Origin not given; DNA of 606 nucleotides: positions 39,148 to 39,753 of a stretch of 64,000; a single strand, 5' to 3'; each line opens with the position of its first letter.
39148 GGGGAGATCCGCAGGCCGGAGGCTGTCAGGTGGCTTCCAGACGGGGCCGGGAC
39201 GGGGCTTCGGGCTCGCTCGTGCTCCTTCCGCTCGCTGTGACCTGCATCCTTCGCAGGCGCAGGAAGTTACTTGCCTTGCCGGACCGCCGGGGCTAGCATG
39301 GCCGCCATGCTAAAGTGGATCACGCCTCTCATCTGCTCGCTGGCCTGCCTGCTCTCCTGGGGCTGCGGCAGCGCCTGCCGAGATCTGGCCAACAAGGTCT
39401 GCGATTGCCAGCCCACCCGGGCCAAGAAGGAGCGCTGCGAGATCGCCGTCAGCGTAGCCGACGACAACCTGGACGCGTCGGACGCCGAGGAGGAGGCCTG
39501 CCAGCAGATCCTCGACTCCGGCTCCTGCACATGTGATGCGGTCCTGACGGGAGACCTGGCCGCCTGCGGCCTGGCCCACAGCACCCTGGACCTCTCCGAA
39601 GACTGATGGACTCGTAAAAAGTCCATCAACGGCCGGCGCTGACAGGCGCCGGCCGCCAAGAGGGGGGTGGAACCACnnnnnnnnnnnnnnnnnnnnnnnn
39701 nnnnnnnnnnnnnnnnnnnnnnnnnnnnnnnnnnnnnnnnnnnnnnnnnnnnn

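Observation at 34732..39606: Tandem paralogous S1 protease-MopE-repeat-MYXO-CTERM genes with a translationally coupled small Cys-rich lipoprotein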

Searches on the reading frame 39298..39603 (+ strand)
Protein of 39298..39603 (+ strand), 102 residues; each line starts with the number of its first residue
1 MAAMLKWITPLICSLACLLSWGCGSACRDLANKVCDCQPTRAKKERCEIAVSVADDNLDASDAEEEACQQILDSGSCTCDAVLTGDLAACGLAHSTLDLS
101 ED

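Call 3: search_protein_families(library=pfam, proteins=[window:39298-39603:+], max_evalue=0.01)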
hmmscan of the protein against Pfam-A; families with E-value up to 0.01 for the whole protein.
window:39298-39603:+ (102 aa): 0 families

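Call 4: search_protein_families(library=ncbifam, proteins=[window:39298-39603:+], max_evalue=0.1)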
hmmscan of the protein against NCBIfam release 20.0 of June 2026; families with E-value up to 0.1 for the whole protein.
window:39298-39603:+ (102 aa): 0 families

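Call 13: find_homologous_proteins(query=window:39298-39603:+, max_evalue=0.01)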
Query window:39298-39603:+ (102 aa): 11 proteins with E <= 0.01 among 13 candidates.
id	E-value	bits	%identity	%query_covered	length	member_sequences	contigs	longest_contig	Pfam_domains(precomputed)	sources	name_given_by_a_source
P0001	1.5e-57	210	100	97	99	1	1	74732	-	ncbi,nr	ncbi:MAG: hypothetical protein JXR96_24220 [Deltaproteobacteria bacterium]|nr:hypothetical protein [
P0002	2.0e-29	120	56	97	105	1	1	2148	-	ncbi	-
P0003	3.9e-28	115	60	89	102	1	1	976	-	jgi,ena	-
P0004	5.0e-27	112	59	89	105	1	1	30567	-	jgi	jgi:hypothetical protein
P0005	2.6e-25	106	65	71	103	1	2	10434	-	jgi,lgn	jgi:hypothetical protein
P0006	5.7e-25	105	67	71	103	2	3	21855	-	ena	-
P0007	7.4e-25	105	59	74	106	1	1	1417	-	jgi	jgi:uncharacterized protein YgiB involved in biofilm formation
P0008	9.3e-25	105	59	77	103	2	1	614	-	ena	-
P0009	1.6e-24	104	65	75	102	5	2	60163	-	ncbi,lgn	-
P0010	2.1e-24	103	55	86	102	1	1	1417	-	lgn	-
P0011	3.7e-22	96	58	77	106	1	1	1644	-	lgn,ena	-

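Call 14: find_encoding_contigs(protein=P0001, flank=8000, max_places=3)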
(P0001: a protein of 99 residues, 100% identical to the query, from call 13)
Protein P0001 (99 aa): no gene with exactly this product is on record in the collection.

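Call 15: find_encoding_contigs(protein=P0009, flank=8000, max_places=3)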
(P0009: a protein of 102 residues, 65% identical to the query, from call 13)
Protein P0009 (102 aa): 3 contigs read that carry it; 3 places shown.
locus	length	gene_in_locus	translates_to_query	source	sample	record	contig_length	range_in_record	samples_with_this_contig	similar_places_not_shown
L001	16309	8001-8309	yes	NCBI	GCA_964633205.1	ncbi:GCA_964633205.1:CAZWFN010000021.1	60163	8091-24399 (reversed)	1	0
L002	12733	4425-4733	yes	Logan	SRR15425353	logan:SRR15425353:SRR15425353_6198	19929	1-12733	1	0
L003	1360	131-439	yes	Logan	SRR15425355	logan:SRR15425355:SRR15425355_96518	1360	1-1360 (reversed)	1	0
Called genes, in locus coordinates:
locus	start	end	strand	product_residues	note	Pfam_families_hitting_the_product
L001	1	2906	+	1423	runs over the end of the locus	PF01869:BcrAD_BadFG, PF09989:DUF2229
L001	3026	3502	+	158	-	-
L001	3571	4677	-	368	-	PF13579:Glyco_trans_4_4 (weak), PF13439:Glyco_transf_4 (weak), PF20706:GT4-conflict (weak), PF00534:Glycos_transf_1, PF13692:Glyco_trans_1_4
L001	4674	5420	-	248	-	PF00072:Response_reg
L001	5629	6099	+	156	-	PF02566:OsmC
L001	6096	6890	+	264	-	PF13489:Methyltransf_23 (weak), PF13847:Methyltransf_31, PF08241:Methyltransf_11, PF08242:Methyltransf_12, PF13649:Methyltransf_25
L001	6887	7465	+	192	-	PF03358:FMN_red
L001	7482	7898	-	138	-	-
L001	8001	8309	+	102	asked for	-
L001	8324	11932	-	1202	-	PF13181:TPR_8 (faint), PF24885:TPR_NPHP3 (faint), PF13424:TPR_12, PF13374:TPR_10 (weak), PF13424:TPR_12, PF12770:CHAT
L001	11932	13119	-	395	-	PF01546:Peptidase_M20, PF07687:M20_dimer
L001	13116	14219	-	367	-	PF12146:Hydrolase_4, PF00561:Abhydrolase_1, PF12697:Abhydrolase_6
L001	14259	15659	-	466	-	PF01225:Mur_ligase, PF08245:Mur_ligase_M, PF02875:Mur_ligase_C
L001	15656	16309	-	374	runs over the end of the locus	PF00144:Beta-lactamase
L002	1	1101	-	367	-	?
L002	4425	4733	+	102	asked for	-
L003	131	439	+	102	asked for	-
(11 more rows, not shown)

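Call 16: find_encoding_contigs(protein=P0004, flank=8000, max_places=3)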
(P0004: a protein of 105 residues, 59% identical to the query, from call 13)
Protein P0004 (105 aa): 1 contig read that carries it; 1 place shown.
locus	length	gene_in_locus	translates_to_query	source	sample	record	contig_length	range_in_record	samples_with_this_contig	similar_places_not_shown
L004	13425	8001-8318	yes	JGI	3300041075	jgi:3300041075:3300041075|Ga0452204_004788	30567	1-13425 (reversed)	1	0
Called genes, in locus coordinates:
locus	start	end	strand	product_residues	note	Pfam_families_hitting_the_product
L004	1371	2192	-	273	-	-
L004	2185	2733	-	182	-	PF04542:Sigma70_r2, PF04545:Sigma70_r4, PF08281:Sigma70_r4_2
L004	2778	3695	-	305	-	-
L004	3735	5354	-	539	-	PF00656:Peptidase_C14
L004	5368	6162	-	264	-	PF14326:DUF4384 (weak)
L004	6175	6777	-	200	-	PF08281:Sigma70_r4_2 (weak), PF04545:Sigma70_r4 (weak)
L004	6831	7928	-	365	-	-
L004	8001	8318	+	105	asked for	-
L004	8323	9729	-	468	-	PF01225:Mur_ligase, PF08245:Mur_ligase_M, PF02875:Mur_ligase_C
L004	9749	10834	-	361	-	PF00144:Beta-lactamase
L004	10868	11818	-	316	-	PF02016:Peptidase_S66, PF17676:Peptidase_S66C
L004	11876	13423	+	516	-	?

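Call 18: find_encoding_contigs(protein=P0006, flank=8000, max_places=3)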
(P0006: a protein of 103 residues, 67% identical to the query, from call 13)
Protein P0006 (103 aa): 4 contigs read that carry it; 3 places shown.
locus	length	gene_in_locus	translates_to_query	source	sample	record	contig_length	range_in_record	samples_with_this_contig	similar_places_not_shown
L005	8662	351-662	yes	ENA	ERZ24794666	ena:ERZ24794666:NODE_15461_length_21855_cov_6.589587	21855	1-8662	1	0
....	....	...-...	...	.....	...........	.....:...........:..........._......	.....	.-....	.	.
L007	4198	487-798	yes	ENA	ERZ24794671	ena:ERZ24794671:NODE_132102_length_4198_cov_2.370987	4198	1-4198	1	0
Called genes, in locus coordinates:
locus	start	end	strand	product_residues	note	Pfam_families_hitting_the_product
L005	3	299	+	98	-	?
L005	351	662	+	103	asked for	-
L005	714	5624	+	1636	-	PF13195:DUF4011, PF13086:AAA_11 (weak), PF13245:AAA_19 (faint), PF13604:AAA_30 (faint), PF13086:AAA_11, PF13087:AAA_12, PF18741:MTES_1575, PF11784:DUF3320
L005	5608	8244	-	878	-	PF13424:TPR_12, PF17874:TPR_MalT, PF13374:TPR_10, PF13424:TPR_12, PF24885:TPR_NPHP3, PF13424:TPR_12, PF24885:TPR_NPHP3, PF12770:CHAT, +10 more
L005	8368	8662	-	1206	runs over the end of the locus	PF24885:TPR_NPHP3, PF13424:TPR_12, PF13424:TPR_12, PF17874:TPR_MalT, PF24885:TPR_NPHP3, PF13374:TPR_10, PF13424:TPR_12, PF13424:TPR_12, +12 more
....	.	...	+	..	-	?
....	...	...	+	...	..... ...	-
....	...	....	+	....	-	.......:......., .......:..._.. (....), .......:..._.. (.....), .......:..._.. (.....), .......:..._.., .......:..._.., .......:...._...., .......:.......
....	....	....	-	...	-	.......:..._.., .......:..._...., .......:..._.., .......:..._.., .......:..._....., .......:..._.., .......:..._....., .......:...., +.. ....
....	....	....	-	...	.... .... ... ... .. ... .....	?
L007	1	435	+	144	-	?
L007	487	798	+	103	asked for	-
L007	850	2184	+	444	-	-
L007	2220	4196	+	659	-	?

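Call 19: find_encoding_contigs(protein=P0005, flank=8000, max_places=3)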
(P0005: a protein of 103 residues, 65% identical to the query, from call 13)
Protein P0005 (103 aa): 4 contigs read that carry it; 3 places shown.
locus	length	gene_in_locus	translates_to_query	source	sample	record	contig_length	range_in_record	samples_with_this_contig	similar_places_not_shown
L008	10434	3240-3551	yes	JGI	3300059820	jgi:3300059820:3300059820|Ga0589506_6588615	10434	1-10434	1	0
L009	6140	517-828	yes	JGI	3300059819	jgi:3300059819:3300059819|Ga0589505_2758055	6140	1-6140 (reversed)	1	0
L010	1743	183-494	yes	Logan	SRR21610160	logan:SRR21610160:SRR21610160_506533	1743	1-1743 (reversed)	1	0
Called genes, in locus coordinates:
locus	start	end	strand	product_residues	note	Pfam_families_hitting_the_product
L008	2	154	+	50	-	?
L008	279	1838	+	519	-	PF01523:PmbA_TldD_1st, PF19290:PmbA_TldD_2nd, PF19289:PmbA_TldD_3rd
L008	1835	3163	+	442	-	PF01523:PmbA_TldD_1st, PF19290:PmbA_TldD_2nd, PF19289:PmbA_TldD_3rd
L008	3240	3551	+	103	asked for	-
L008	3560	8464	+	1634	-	PF13195:DUF4011, PF09848:SLFN-g3_helicase (faint), PF13086:AAA_11 (weak), PF13245:AAA_19 (faint), PF13086:AAA_11, PF13087:AAA_12, PF18741:MTES_1575, PF11784:DUF3320, +1 more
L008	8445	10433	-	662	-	?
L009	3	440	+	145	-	?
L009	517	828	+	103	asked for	-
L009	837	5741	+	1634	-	PF13195:DUF4011, PF09848:SLFN-g3_helicase (faint), PF13086:AAA_11 (weak), PF13245:AAA_19 (faint), PF13086:AAA_11, PF13087:AAA_12, PF18741:MTES_1575, PF11784:DUF3320, +1 more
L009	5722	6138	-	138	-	PF12770:CHAT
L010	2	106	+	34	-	?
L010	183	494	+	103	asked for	-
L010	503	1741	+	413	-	?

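Call 22: search_protein_families(library=pfam, proteins=[window:39298-39603:+], max_evalue=10)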
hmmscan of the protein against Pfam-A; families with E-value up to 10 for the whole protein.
window:39298-39603:+ (102 aa): 2 families
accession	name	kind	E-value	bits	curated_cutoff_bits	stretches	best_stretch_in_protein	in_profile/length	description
PF12100.13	DUF3576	-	0.22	12.2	25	1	39-81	37-79/101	Domain of unknown function (DUF3576)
PF12661.13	hEGF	-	1.2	10.1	29.3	1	26-39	6-20/22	Human growth factor-like EGF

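Call 32: search_protein_representatives(alignment_id=A1)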
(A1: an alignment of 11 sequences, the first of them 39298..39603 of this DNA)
Query: 11 sequences, 103 profile positions. Proteins with E-value up to 0.001 (for the whole library): 293; up to 1e-10: 96; up to 1e-30: 3. The best 150 are listed.
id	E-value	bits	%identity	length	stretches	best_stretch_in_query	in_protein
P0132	3.4e-39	149.0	-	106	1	1-103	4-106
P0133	5.3e-34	132.3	-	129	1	1-102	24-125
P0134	1.9e-33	130.6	-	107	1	1-101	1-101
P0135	2.0e-30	120.8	-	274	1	9-99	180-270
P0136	4.8e-19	84.3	-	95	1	14-96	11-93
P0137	1.9e-18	82.3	-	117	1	14-97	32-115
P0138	5.2e-18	81.0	-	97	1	9-98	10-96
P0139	5.7e-18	80.8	-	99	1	2-97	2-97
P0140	6.8e-18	80.6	-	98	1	6-99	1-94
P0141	7.4e-18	80.5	-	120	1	13-96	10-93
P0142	2.0e-17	79.1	-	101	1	7-99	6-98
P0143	2.6e-17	78.7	-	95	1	6-98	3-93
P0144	7.5e-17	77.2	-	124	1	19-100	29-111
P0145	1.4e-16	76.3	-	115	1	14-98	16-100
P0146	1.9e-16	76.0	-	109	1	7-98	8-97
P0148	3.5e-16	75.1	-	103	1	3-100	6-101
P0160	2.9e-14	68.9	-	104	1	4-96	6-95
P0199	7.5e-12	61.2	-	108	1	11-99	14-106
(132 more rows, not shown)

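Call 34: search_protein_families(library=ncbifam, alignment_id=A2, max_evalue=0.01)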
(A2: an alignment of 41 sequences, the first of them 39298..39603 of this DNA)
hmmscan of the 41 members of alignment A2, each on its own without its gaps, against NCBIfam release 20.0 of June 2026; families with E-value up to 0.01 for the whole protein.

A. member 1, window:39298-39603:+ (102 aa): 0 families

B. families by the number of members that match (of 41 scanned): 2 families
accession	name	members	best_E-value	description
NF045641.2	BHydaspDhtseBhcB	1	0.005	beta-hydroxyaspartate dehydratase BhcB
NF045850.1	ABC_Mplas_LP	1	0.0078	OppA family ABC transporter substrate-binding lipoprotein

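Call 42: predict_structure(alignment_id=A1)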
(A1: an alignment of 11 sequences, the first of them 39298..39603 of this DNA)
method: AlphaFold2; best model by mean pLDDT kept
length: 102 residues; sequences in the alignment: 11
mean_pLDDT: 72.4   pTM: 0.55
mean pLDDT of the five models: 72.4, 70.2, 69.4, 63.8, 50.8
residues with pLDDT >= 90: 1; 70-90: 66; 50-70: 22; < 50: 13
segments of 3 or more residues with pLDDT < 50: 18-23, 100-102
pLDDT, mean of each block of 10 residues (from residue 1): 52 51 70 86 82 73 83 88 86 58 43
secondary structure, 60 per line:
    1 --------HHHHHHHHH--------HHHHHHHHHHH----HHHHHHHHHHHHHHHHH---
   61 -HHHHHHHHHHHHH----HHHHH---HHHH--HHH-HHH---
elements in order: H9-17 H26-36 H41-57 H62-74 H79-83 H87-90

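Call 46: search_solved_structures(query=A2, max_evalue=1)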
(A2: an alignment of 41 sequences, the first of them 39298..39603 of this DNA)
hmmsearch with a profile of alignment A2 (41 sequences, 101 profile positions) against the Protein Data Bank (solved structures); distinct sequences matched with E-value up to 1: 0.

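Call 51: fold_search(model_id=the predicted structure, library=pdb)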
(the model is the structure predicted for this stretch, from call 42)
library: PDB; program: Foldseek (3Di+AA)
matches with E <= 10: 14; with E <= 0.001: 0
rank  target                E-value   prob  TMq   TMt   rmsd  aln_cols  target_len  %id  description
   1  5ham_A                2.5e+00  0.18  0.29  0.12  13.2        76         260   20  Structure of Rickettsia bellii effector protein RickCE (released 2016-07-27)
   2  4ddj                  4.5e+00  0.08  0.26  0.32  13.1        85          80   12  Crystal structure of saposin A in complex with lauryldimethylamine-N-oxide (LDAO) (released 2012-02-15)
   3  2qyp_A                6.0e+00  0.08  0.28  0.35  12.9        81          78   15  Orthorhombic Crystal Structure of Human Saposin C Dimer in Open Conformation (released 2008-04-29)
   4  5usr_B                6.3e+00  0.09  0.31  0.40  10.9        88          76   11  Crystal structure of human NFS1-ISD11 in complex with E. coli acyl-carrier protein at 3.09 angstroms (released 2017-06-21)
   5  2v75                  6.3e+00  0.05  0.23  0.26  13.2        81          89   17  N-terminal domain of Nab2 (released 2008-01-29)
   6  3zib_C                7.5e+00  0.12  0.32  0.34   5.8        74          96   12  Rap2a protein (SMA2265) from Serratia marcescens (released 2013-06-19)
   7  4lle_A                7.5e+00  0.02  0.20  0.18  13.4        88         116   16  The crystal structure of R60L mutant of the histidine kinase (KinB) sensor domain from Pseudomonas aeruginosa PA01 (released 2013-08-07)
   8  3lcn_B                8.0e+00  0.04  0.23  0.24  13.4        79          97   15  Nab2:Gfd1 complex (released 2010-05-12)
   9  5usr_H                8.5e+00  0.08  0.30  0.38  10.7        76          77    9  Crystal structure of human NFS1-ISD11 in complex with E. coli acyl-carrier protein at 3.09 angstroms (released 2017-06-21)
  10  6uxe_B                8.5e+00  0.07  0.30  0.35  11.2        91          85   10  Structure of the human mitochondrial desulfurase complex Nfs1-ISCU2(M140I)-ISD11 with E.coli ACP1 at 1.57 A resolution (released 2019-11-20)
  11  8r2w_A                8.5e+00  0.04  0.27  0.12   9.4        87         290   18  Crystal structure of hydroxyquinol-1,2-dioxygenase from Trametes versicolor (TvHDX1) (released 2024-11-13)
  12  7lxk_MODEL_1_A        9.5e+00  0.21  0.24  0.41   1.0        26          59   23  Ara h 1 leader sequence, Ara h 1.0101 (25-83) A25G (released 2022-03-09)
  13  5lm0_MODEL_1_A        9.5e+00  0.20  0.22  0.69   1.0        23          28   22  NMR spatial structure of Tk-hefu peptide (released 2017-08-16)
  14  4hfk_D                9.5e+00  0.11  0.30  0.31   4.8        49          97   10  Crystal structure of the type VI effector-immunity complex Tae4-Tai4 from Enterobacter cloacae (released 2013-01-16)

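Call 58: list_cluster_members(proteins=[P0132, P0133, P0134, P0135, P0136, P0139, P0142, P0148, P0160, P0199])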
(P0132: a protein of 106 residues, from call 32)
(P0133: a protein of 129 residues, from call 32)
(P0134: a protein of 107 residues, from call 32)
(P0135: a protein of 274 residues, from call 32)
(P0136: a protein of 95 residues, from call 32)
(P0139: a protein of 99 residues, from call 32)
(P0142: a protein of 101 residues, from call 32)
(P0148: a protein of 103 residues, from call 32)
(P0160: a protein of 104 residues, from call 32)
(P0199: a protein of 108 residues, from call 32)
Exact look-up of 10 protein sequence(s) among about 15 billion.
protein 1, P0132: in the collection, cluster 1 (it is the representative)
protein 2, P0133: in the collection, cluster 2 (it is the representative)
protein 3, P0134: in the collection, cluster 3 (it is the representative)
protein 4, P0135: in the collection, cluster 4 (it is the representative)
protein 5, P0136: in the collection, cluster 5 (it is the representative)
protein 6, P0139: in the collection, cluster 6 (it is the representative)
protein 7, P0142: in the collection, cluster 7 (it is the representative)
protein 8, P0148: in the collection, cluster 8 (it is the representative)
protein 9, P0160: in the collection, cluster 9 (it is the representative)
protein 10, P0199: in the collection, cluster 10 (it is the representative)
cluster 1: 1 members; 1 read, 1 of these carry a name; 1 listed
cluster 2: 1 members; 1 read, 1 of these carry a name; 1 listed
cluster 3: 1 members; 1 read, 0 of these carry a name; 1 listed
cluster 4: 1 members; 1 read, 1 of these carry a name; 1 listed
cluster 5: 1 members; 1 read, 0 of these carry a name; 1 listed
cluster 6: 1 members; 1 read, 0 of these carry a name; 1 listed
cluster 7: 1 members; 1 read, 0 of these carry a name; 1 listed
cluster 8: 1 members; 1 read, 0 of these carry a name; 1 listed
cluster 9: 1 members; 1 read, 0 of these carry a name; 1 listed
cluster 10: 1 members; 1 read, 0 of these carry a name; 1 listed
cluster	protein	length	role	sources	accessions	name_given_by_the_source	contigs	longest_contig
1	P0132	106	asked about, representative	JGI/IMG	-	uncharacterized protein YgiB involved in biofilm formation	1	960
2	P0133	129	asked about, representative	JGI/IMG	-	hypothetical protein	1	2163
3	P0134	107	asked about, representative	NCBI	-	-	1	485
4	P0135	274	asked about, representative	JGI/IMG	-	hypothetical protein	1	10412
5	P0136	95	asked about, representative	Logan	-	-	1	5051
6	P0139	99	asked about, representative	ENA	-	-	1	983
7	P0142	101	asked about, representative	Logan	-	-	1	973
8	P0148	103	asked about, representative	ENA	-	-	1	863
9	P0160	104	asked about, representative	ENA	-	-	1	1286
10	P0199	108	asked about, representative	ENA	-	-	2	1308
